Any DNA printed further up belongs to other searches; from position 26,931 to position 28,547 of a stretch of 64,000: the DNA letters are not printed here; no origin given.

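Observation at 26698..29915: AT-rich islet between the lptFG-methyltransferase block and ahcY: NERD-like/SEC-C protein plus small kinase and DinB genes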

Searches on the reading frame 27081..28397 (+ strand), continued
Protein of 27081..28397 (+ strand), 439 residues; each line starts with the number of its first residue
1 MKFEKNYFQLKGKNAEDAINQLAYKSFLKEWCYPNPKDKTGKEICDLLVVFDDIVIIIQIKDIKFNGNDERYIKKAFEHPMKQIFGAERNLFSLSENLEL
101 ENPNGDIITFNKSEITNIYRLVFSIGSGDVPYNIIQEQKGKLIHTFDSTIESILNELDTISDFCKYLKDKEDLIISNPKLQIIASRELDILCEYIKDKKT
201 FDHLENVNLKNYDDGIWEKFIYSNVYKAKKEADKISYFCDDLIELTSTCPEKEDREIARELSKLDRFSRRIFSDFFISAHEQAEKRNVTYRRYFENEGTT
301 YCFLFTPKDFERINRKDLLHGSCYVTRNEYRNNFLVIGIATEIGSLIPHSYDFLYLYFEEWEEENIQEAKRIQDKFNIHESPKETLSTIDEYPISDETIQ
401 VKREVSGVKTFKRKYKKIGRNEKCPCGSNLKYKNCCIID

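Call 21: predict_structure(alignment_id=A2)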
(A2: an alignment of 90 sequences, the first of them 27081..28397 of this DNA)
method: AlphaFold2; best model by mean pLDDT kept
length: 439 residues; sequences in the alignment: 90
mean_pLDDT: 90.0   pTM: 0.84
mean pLDDT of the five models: 90.0, 89.5, 89.0, 88.7, 87.8
residues with pLDDT >= 90: 322; 70-90: 91; 50-70: 7; < 50: 19
segments of 3 or more residues with pLDDT < 50: 396-414
pLDDT, mean of each block of 10 residues (from residue 1): 74 84 90 94 96 97 90 93 96 89 92 96 84 86 93 94 97 94 88 94 94 91 93 95 93 93 96 96 96 95 97 97 97 97 94 96 97 91 89 62 41 64 91 85
secondary structure, 60 per line:
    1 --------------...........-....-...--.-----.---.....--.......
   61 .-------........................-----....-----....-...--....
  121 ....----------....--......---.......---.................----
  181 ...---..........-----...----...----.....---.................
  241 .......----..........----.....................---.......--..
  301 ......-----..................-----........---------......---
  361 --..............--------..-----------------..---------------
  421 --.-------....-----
elements in order: H15-25 H27-30 E32-34 E47-51 E54-61 H69-92 E98-101 E107-110 E117-124 E135-138 E141-146 H150-156 H160-176 E181-183 H187-196 E209-211 H216-220 H224-247 H252-261 H266-286 E290-296 E299-306 H312-329 E335-342 E352-357 H363-376

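Call 25: fold_search(model_id=the predicted structure, library=pdb)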
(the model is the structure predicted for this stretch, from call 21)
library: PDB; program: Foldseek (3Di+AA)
matches with E <= 10: 670; with E <= 0.001: 1
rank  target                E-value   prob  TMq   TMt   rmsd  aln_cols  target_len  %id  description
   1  7esy_B                5.3e-04  0.51  0.16  0.11  20.0       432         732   10  Crystal structure of the complex formed by Wolbachia cytoplasmic incompatibility factors CidA and CidBND1-ND2 from wPi (released 2021-11-10)
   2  4rpa_A                5.7e-03  0.25  0.13  0.17  16.5       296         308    9  Crystal structure of inorganic pyrophosphatase from Staphylococcus aureus in complex with Mn2+ (released 2015-01-21)
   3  7fiv_B                1.1e-02  0.20  0.16  0.11  20.5       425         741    9  Crystal structure of the complex formed by Wolbachia cytoplasmic incompatibility factors CidA and CidBND1-ND2 from wPi (released 2022-04-06)
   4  2eb0_A                1.2e-02  0.25  0.13  0.16  12.8       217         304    8  Crystal structure of Methanococcus jannaschii putative family II inorganic pyrophosphatase (released 2007-08-07)
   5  3h4r                  1.4e-02  0.38  0.13  0.23  18.0       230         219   10  Crystal structure of E. coli RecE exonuclease (released 2009-05-26)
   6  1wpm_A                1.4e-02  0.35  0.15  0.19  15.2       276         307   11  Structure of Bacillus subtilis inorganic pyrophosphatase (released 2004-11-23)
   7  2p14                  3.3e-02  0.95  0.18  0.39   5.9       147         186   12  Crystal structure of small subunit (R.BspD6I2) of the heterodimeric restriction endonuclease R.BspD6I (released 2008-03-11)
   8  9c1m_G                3.7e-02  0.15  0.16  0.16  26.4       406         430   12  HerA-DUF assembly 1 (released 2025-06-04)
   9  5lhc_A                4.6e-02  0.85  0.19  0.15   7.3       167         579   11  The structure of D456A mutant of Nt.BspD6I nicking endonuclease at 0.24 nm resolution . (released 2017-08-16)
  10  3ajv_C                9.3e-02  0.21  0.11  0.24  14.0       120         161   12  Splicing endonuclease from Aeropyrum pernix (released 2010-11-17)
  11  8q3y_A                9.3e-02  0.08  0.12  0.12  28.0       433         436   10  Crystal structure of apo Can2 from Thermoanaerobacter brockii (released 2023-11-22)
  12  3l0a                  1.0e-01  0.13  0.11  0.16  16.6       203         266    8  Crystal structure of Putative exonuclease (RER070207002219) from Eubacterium rectale at 2.19 A resolution (released 2010-01-12)
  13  8ki7_A                1.2e-01  0.08  0.11  0.03  19.5       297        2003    9  Structure of Tomato spotted wilt virus L protein contained endoH domain binding to 3'5'vRNA (released 2024-09-25)
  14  5liq_B                1.3e-01  0.66  0.19  0.15   7.3       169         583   12  The structure of C160S,C508S,C578S mutant of Nt.BspD6I nicking endonuclease at 0.185 nm resolution . (released 2017-08-02)
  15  6g63_N                1.5e-01  0.04  0.10  0.10  18.3       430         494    8  RNase E in complex with sRNA RrpA (released 2018-10-03)
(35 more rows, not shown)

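Call 48: search_protein_families(library=padloc, alignment_id=A3, max_evalue=0.00001)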
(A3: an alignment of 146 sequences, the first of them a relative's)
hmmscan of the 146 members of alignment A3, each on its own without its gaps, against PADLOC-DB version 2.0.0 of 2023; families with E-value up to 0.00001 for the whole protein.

A. member 1, L001:1466-2371:+ (302 aa): 0 families

B. families by the number of members that match (of 146 scanned): 176 families (the first 25 are shown)
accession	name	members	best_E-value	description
PDLC04135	mad3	2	9.7e-35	mads_3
PDLC04134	mad2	2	3.6e-22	mads_2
PDLC04140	mad8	2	2e-16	mads_8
PDLC03855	LmuA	2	6.3e-12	-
PDLC02960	RT-Protease_XI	2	7e-12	single gene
PDLC02959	RT-Protease_XI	2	1.1e-10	single gene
PDLC02914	ATPase-Toprim_I-B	2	3e-10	-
PDLC04133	mad1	2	5.4e-09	mads_1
PDLC02221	Upx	1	3.5e-238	-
PDLC03041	REase_I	1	4.7e-230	Type I restriction enzyme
PDLC04166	Dsr1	1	5.9e-216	-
PDLC03248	MTase_II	1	1.2e-191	Type II methyltransferase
PDLC04916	PDC-S11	1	9.9e-157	-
PDLC00802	Cyclase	1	3.4e-128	oligonucleotide-cyclase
PDLC03044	REase_I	1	2.9e-126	Type I restriction enzyme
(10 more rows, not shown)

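Call 49: search_protein_families(library=pfam, alignment_id=A3, max_evalue=0.00001)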
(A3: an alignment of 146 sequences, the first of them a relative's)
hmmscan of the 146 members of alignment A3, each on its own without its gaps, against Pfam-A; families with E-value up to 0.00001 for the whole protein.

A. member 1, L001:1466-2371:+ (302 aa): 0 families

B. families by the number of members that match (of 146 scanned): 142 families (the first 25 are shown)
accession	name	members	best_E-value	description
PF01902.24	Diphthami_syn_2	2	9.4e-42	Diphthamide synthase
PF00005.33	ABC_tran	2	6.8e-36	ABC transporter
PF04055.27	Radical_SAM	2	2.5e-22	Radical SAM superfamily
PF01926.29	MMR_HSR1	2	4.7e-22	50S ribosome-binding GTPase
PF00583.31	Acetyltransf_1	2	7.4e-18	Acetyltransferase (GNAT) family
PF12728.13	HTH_17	2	2.2e-17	Helix-turn-helix domain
PF13508.13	Acetyltransf_7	2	2e-14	Acetyltransferase (GNAT) domain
PF03572.23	Peptidase_S41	2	7.2e-14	Peptidase family S41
PF12686.12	DUF3800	2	2.1e-13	Protein of unknown function (DUF3800)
PF00293.34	NUDIX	2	1.2e-12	NUDIX domain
PF02421.24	FeoB_N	2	2.2e-11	Ferrous iron transport protein B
PF13673.13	Acetyltransf_10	2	2.9e-09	Acetyltransferase (GNAT) domain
PF00871.23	Acetate_kinase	1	4.2e-142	Acetokinase family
PF07505.17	DUF5131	1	5.4e-104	Protein of unknown function (DUF5131)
PF07733.18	DNA_pol3_alpha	1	8.2e-104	Bacterial DNA polymerase III alpha NTPase domain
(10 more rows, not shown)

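Call 52: search_protein_families(library=padloc, alignment_id=A4, max_evalue=0.00001)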
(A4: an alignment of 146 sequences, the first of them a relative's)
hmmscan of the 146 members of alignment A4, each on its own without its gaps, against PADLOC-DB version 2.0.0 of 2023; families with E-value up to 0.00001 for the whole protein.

A. member 1, L002:7-2358:+ (784 aa): 0 families

B. families by the number of members that match (of 146 scanned): 96 families (the first 25 are shown)
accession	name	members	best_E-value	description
PDLC04135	mad3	3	3.7e-34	mads_3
PDLC02980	AriA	3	2.2e-13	-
PDLC04140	mad8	3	5.5e-13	mads_8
PDLC01995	RtcR_PspF2--CARF_AAA_HTH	2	8.2e-105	-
PDLC01993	RtcR--CARF_AAA_HTH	2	5.1e-53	-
PDLC01994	RtcR_PspF1--CARF_AAA_HTH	2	7.7e-46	-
PDLC02506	BrxL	2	3e-31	BrxL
PDLC02707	PbeA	2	1.4e-23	PbeA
PDLC04606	PDC-M37B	2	1.1e-09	-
PDLC02914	ATPase-Toprim_I-B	2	9.2e-09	-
PDLC04213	HEC-02A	2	2e-08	-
PDLC04164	AriA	2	5.9e-08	-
PDLC02335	AbiLi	2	8.1e-07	AbiLi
PDLC03049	REase_I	1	1.6e-175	Type I restriction enzyme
PDLC03648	REase_III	1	1.2e-122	Type III restriction enzyme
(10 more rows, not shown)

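Call 53: search_solved_structures(query=A2, max_evalue=10, show_alignments=2)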
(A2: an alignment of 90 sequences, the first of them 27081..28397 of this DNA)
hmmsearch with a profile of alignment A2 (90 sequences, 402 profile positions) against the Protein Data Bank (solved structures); distinct sequences matched with E-value up to 10: 2.
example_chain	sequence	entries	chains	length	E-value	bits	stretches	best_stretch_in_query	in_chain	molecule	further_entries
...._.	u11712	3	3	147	0.8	11.6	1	119-158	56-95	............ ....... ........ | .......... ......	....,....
1q9s_A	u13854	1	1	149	0.83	11.5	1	119-158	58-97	hypothetical protein FLJ11149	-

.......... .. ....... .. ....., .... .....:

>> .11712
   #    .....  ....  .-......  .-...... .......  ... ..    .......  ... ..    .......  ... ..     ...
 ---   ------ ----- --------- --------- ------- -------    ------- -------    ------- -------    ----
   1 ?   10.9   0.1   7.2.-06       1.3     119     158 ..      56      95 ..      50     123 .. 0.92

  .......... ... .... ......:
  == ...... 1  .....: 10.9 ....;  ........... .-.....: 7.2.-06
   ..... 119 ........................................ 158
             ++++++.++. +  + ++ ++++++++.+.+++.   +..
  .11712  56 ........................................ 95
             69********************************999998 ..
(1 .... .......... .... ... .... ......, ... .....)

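Call 54: search_dna_similar(query=window:27081-28397:+, collection=plasmids, mode=protein, max_evalue=0.001)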
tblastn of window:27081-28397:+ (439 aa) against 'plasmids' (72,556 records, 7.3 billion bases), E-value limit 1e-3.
Records with a match: 99; places in all: 99; records where one place covers at least 80% of the query: 1.
Best place of each record, by identity: <60% 99.
By first word of the organism name: Klebsiella 49; Citrobacter 15; Escherichia 12; Enterobacter 7; Xanthomonas 5; Raoultella 4; Diaphorobacter 1; Tenacibaculum 1; Yersinia 1; Crinalium 1; and 3 more.
By predicted mobility (MOB-suite, as given by PLSDB): conjugative 77; non-mobilizable 15; mobilizable 7.
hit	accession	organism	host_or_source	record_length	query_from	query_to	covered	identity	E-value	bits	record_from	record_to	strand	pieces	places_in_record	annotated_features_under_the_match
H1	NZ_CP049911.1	Diaphorobacter sp. HDW4A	Hydrophilus acuminatus,single bacterial ...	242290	15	377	83%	25.3%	1e-13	81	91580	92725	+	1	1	hypothetical protein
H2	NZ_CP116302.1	Tenacibaculum finnmarkense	Atlantic salmon (Salmo salar ...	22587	11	264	58%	32.7%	3e-15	86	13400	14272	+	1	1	hypothetical protein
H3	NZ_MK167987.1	Klebsiella pneumoniae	retail vegetable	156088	142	435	67%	26.2%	2e-10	71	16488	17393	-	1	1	SEC-C metal-binding domain-containing protein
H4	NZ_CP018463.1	Xanthomonas euvesicatoria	Capsicum frutescens,pathogen ...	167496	143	435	67%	26.0%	6e-10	69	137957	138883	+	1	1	SEC-C metal-binding domain-containing protein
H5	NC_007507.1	Xanthomonas euvesicatoria pv. vesicatoria str. 85-10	-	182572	143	435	67%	26.0%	6e-10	69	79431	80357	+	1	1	SEC-C metal-binding domain-containing protein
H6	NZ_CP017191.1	Xanthomonas euvesicatoria pv. vesicatoria str. 85-10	pepper plant,single cell,infected ...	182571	143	435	67%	26.0%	6e-10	69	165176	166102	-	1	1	SEC-C metal-binding domain-containing protein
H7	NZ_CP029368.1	Escherichia coli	Sewage,Pure Culture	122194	142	435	67%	25.9%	3e-10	70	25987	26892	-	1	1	SEC-C metal-binding domain-containing protein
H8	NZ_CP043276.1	Escherichia coli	Homo sapiens,Pure Culture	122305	142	435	67%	25.9%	3e-10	70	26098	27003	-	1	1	SEC-C metal-binding domain-containing protein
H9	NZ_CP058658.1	Escherichia coli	Pure Culture,sewage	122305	142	435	67%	25.9%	3e-10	70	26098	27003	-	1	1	SEC-C metal-binding domain-containing protein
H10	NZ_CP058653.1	Escherichia coli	Pure Culture,Sewage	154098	142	435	67%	25.9%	3e-10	70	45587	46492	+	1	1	SEC-C metal-binding domain-containing protein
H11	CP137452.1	Klebsiella pneumoniae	Homo sapiens,whole organism,urine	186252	142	435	67%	25.9%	3e-10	70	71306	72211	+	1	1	SEC-C metal-binding domain-containing protein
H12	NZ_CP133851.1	Citrobacter freundii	Homo sapiens,pure culture,drain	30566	142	435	67%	25.9%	3e-10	70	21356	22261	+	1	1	SEC-C metal-binding domain-containing protein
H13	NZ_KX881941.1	Klebsiella pneumoniae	Homo sapiens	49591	142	435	67%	25.9%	3e-10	70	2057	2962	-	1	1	SEC-C metal-binding domain-containing protein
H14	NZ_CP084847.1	Klebsiella pneumoniae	Water,Whole organism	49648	142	435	67%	25.9%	3e-10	70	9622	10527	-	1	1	SEC-C metal-binding domain-containing protein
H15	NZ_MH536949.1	Citrobacter freundii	-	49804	142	435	67%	25.9%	3e-10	70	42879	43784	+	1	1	SEC-C metal-binding domain-containing protein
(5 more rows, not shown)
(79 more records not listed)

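Call 55: search_dna_similar(query=window:27081-28397:+, collection=phages, mode=protein, max_evalue=0.001)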
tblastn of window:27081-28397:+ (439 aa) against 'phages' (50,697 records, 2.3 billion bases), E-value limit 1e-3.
No match.
